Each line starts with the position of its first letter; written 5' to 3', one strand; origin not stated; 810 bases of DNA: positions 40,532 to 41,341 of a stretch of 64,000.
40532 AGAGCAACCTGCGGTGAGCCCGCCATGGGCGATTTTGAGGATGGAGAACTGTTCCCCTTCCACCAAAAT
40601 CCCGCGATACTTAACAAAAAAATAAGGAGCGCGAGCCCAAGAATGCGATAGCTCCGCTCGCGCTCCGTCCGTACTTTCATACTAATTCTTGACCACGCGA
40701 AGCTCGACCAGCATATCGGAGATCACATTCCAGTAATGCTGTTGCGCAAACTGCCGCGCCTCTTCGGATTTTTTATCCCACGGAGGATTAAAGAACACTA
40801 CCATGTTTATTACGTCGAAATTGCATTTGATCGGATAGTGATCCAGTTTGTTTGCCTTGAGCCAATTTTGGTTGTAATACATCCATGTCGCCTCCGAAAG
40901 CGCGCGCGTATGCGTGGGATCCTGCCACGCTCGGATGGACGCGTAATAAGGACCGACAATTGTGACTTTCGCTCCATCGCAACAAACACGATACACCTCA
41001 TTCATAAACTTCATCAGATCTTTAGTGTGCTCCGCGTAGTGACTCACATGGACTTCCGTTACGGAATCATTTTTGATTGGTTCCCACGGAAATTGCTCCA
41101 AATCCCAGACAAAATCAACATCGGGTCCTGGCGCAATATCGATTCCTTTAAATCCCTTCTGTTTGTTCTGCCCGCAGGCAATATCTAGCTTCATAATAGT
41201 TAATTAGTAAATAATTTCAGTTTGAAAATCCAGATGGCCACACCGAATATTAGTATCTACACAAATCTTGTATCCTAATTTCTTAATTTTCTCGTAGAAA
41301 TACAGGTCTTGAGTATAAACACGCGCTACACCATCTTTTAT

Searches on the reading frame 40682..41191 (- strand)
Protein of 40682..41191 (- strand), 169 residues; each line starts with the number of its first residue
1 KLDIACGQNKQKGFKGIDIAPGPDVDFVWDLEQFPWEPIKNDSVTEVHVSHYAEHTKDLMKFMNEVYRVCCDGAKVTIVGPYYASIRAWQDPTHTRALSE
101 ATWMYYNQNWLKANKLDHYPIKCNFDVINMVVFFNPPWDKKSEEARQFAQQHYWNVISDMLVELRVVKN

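Call 37: search_protein_families(library=pfam, max_evalue=0.001, proteins=[window:40682-41191:-])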
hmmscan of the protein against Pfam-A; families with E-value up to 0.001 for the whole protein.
window:40682-41191:- (169 aa): 0 families
